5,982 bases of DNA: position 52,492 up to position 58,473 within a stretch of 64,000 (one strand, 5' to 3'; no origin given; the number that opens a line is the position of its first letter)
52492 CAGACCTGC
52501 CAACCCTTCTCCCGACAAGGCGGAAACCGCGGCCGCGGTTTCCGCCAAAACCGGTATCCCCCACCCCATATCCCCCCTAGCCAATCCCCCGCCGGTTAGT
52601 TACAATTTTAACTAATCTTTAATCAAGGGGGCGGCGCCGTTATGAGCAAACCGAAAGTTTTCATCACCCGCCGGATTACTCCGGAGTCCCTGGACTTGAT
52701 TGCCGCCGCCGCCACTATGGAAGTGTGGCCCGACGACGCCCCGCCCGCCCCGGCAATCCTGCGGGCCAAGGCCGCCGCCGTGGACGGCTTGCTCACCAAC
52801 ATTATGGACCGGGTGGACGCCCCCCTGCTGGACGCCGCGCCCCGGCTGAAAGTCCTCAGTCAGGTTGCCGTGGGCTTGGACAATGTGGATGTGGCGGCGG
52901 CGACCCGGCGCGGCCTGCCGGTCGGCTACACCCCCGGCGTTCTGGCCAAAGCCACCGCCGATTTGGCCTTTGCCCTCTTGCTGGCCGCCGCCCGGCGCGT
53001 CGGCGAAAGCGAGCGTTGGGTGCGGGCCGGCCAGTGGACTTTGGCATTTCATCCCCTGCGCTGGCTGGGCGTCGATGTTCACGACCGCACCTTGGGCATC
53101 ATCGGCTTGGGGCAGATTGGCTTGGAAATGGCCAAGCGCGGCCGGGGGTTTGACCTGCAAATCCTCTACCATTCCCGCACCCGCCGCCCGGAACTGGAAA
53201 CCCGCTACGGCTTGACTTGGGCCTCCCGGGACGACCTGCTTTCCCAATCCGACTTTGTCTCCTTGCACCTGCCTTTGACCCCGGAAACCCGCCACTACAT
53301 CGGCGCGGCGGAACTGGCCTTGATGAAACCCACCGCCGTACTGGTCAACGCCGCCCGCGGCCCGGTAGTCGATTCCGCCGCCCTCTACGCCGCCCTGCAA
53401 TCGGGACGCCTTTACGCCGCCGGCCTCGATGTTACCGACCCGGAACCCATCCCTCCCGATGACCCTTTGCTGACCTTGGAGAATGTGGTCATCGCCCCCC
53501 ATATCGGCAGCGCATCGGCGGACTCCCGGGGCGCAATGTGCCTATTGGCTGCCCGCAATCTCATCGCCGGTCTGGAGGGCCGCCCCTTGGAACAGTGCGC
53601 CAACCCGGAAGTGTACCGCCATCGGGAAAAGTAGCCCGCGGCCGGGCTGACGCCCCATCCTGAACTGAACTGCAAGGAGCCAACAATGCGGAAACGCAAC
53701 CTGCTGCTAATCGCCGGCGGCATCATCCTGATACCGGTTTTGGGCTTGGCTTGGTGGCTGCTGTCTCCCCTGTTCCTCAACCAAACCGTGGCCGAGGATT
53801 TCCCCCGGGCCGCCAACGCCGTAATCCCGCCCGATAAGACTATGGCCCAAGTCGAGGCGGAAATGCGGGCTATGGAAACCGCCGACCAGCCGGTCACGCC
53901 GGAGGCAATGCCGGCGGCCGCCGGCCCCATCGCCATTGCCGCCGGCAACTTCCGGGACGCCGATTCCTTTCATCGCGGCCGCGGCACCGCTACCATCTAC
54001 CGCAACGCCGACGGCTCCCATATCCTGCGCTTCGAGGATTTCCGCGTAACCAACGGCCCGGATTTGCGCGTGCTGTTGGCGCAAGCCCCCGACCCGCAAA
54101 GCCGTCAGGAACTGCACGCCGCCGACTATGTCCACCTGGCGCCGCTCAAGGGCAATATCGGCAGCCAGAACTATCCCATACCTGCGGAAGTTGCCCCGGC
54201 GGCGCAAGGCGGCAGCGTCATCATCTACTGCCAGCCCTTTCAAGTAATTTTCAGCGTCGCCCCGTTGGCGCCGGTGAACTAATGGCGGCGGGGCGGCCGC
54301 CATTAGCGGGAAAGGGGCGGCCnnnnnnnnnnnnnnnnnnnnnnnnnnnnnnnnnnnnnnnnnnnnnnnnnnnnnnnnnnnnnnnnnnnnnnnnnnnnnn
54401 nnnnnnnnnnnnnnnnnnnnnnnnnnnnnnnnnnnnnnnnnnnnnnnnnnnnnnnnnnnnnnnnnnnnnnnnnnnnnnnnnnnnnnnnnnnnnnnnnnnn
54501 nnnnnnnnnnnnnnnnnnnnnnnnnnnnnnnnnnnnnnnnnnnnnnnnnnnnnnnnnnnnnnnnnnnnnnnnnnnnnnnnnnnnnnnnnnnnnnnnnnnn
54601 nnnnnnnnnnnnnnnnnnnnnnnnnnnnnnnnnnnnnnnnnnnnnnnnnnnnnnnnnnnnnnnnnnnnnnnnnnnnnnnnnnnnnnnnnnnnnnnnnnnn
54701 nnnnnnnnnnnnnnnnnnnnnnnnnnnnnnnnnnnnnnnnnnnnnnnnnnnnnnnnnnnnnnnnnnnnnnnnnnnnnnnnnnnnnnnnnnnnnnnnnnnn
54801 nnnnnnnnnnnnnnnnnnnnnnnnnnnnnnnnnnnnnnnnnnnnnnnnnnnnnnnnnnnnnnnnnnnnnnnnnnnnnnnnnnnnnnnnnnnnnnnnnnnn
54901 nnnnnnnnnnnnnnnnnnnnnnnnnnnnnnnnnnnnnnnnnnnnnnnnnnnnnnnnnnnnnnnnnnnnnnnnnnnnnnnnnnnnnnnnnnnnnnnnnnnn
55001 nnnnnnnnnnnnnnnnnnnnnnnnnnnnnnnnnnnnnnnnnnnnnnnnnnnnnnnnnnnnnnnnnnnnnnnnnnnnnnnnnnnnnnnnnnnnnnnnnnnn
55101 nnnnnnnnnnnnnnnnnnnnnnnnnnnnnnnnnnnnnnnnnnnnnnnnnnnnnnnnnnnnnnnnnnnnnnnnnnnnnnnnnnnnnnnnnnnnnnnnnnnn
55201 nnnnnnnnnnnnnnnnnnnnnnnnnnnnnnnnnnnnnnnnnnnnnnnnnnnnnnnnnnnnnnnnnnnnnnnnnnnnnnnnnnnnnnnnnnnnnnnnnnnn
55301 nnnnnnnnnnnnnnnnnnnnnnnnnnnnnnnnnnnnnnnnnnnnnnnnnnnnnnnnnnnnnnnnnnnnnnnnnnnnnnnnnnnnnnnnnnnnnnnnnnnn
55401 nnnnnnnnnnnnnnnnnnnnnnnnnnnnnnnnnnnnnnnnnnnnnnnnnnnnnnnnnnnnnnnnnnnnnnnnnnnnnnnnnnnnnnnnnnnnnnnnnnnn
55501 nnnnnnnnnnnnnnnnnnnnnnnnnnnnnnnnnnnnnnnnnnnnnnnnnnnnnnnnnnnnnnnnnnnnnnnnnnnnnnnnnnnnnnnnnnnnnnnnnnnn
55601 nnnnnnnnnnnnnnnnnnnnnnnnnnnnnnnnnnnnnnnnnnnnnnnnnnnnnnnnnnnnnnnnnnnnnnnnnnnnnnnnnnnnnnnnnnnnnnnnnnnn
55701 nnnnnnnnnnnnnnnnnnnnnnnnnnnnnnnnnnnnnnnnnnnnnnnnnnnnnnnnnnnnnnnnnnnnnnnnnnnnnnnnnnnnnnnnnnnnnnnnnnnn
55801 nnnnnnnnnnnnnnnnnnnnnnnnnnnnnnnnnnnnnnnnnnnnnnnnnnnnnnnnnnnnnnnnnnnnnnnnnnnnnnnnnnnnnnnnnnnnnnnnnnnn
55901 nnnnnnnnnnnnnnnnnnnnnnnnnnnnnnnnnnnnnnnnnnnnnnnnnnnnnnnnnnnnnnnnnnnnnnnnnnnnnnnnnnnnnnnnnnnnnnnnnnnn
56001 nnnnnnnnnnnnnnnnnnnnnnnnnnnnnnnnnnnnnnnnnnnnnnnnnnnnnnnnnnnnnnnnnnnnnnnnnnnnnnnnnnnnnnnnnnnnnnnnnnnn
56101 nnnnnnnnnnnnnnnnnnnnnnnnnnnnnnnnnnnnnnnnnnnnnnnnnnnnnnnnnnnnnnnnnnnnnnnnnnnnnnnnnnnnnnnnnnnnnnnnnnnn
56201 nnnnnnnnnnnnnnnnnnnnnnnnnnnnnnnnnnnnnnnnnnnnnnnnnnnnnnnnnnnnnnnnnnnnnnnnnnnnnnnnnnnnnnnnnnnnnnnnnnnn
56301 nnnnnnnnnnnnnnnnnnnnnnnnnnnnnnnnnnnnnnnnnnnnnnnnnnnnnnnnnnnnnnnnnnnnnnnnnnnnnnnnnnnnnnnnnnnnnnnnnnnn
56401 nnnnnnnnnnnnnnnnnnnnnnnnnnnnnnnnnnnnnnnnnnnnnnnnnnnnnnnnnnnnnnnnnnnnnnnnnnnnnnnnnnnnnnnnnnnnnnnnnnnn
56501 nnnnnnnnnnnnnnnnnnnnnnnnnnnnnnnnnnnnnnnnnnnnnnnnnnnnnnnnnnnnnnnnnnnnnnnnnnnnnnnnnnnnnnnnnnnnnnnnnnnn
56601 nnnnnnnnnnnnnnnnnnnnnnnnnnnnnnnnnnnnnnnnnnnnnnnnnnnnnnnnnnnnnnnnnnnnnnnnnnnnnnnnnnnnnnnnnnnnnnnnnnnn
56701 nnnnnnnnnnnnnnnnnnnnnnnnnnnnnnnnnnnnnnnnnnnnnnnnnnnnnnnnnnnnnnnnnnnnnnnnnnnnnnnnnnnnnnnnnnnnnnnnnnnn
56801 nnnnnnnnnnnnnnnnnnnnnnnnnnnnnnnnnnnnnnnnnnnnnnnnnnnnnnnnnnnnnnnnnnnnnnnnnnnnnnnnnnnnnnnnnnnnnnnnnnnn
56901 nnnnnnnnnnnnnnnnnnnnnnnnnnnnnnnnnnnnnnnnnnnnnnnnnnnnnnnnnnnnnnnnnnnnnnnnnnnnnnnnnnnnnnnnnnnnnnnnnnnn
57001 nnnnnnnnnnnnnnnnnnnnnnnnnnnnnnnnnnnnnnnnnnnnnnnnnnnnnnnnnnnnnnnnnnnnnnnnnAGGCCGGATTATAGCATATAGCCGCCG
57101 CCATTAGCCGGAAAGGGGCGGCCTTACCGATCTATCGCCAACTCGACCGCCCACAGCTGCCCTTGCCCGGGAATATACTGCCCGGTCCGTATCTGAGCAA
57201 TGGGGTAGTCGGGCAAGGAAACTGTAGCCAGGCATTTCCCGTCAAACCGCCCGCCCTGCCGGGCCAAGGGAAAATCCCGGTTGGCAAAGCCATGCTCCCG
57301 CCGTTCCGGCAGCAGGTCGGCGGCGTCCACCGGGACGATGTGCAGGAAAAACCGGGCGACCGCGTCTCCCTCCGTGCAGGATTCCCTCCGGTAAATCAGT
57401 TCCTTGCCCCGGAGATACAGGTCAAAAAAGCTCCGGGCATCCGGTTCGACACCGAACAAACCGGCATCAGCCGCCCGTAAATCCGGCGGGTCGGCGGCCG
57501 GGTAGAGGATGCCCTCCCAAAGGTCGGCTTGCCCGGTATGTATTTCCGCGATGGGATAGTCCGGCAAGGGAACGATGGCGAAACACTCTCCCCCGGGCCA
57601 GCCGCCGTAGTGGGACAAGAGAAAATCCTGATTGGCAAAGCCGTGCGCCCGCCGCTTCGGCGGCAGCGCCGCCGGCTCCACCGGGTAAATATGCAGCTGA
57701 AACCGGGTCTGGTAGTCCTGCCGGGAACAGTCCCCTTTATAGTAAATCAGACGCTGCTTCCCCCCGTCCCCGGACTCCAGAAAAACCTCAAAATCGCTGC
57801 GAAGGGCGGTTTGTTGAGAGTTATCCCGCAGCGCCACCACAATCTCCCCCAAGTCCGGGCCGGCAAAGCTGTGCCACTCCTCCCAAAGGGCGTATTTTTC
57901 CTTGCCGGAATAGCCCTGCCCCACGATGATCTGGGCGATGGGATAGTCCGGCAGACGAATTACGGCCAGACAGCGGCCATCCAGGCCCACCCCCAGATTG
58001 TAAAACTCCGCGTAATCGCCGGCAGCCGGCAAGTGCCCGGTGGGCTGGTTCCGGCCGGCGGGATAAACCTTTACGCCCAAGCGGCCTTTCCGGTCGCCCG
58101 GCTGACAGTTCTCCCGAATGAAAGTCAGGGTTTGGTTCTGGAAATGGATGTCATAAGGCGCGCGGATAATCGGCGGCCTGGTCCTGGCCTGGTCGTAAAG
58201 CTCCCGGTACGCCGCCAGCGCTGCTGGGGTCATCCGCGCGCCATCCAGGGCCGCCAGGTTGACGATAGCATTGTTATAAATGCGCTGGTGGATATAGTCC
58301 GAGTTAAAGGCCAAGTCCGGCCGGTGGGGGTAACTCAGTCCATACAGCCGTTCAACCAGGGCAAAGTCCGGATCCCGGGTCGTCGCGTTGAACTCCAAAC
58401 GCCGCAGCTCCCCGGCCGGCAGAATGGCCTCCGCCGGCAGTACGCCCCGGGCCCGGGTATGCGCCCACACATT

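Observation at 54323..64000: Head-to-tail array of at least four ~920-aa GT-C glycosyltransferase paralogs, each an independent leaderless transcription unit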

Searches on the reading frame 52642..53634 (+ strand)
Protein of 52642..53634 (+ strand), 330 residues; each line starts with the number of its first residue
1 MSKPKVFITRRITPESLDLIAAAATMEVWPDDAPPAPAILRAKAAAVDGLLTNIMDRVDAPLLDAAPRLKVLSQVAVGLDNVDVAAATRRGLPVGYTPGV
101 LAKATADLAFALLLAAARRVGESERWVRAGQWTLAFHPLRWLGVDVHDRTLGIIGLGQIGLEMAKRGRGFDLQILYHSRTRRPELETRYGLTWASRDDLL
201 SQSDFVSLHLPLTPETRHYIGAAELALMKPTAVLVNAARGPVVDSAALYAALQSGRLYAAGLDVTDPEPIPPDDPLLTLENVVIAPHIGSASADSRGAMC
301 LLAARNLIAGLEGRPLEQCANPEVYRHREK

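Call 20: search_protein_families(library=pfam, proteins=[window:52642-53634:+], max_evalue=0.001)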
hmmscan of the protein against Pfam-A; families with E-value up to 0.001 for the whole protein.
window:52642-53634:+ (330 aa): 2 families
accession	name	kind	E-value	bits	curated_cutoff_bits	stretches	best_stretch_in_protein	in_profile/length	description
PF02826.25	2-Hacid_dh_C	-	2.2e-63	213.3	25.1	1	110-289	1-178/178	D-isomer specific 2-hydroxyacid dehydrogenase, NAD binding domain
PF00389.36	2-Hacid_dh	-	1.8e-25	89.6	24.6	1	6-321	1-134/134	D-isomer specific 2-hydroxyacid dehydrogenase, catalytic domain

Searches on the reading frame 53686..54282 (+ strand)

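Call 20: search_protein_families(library=pfam, proteins=[window:53686-54282:+], max_evalue=0.001)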
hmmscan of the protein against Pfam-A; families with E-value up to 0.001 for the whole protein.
window:53686-54282:+ (198 aa): 1 family
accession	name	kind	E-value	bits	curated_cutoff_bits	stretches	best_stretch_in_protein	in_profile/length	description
PF10517.14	DM13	-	4.9e-17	62.9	25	1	96-194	7-105/105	Electron transfer DM13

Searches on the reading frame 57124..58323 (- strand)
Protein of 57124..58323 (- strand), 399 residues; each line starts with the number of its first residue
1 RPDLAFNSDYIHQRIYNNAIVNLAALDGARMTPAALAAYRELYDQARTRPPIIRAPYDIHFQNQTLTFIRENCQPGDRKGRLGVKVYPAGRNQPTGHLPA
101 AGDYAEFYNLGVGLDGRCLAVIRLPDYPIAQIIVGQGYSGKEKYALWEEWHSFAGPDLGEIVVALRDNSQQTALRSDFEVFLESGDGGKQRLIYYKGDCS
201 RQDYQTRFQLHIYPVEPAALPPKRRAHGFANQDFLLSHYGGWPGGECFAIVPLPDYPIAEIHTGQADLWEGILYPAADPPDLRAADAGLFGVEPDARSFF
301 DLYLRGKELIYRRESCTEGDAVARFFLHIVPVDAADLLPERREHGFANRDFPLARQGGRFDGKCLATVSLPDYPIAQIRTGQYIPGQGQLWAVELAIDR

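Call 47: predict_structure(alignment_id=A3)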
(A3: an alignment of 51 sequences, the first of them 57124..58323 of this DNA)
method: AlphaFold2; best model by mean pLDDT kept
length: 399 residues; sequences in the alignment: 51
mean_pLDDT: 82.3   pTM: 0.76
mean pLDDT of the five models: 82.3, 80.4, 77.7, 77.7, 76.9
residues with pLDDT >= 90: 158; 70-90: 184; 50-70: 25; < 50: 32
segments of 3 or more residues with pLDDT < 50: 1-22, 92-101
pLDDT, mean of each block of 10 residues (from residue 1): 36 36 61 86 93 94 93 78 83 40 75 87 85 80 78 80 78 83 74 91 91 85 76 86 89 86 91 85 92 93 93 91 92 93 91 89 92 93 87 82
secondary structure, 60 per line:
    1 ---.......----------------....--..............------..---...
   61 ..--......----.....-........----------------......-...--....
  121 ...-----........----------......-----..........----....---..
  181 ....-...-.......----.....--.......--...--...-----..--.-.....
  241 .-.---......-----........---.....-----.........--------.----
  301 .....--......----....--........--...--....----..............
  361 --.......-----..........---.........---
elements in order: H4-10 H33-46 E58-62 E65-70 H75-79 E81-88 E105-110 E112-114 E117-123 E129-136 E147-152 H158-167 E172-175 E179-184 E190-196 H201-205 E208-214 H236-239 E247-252 E258-265 E269-273 H279-287 E301-305 E308-313 H318-321 E324-331 H339-342 E347-352 H353-356 E357-360 E363-369 E375-384 E388-396
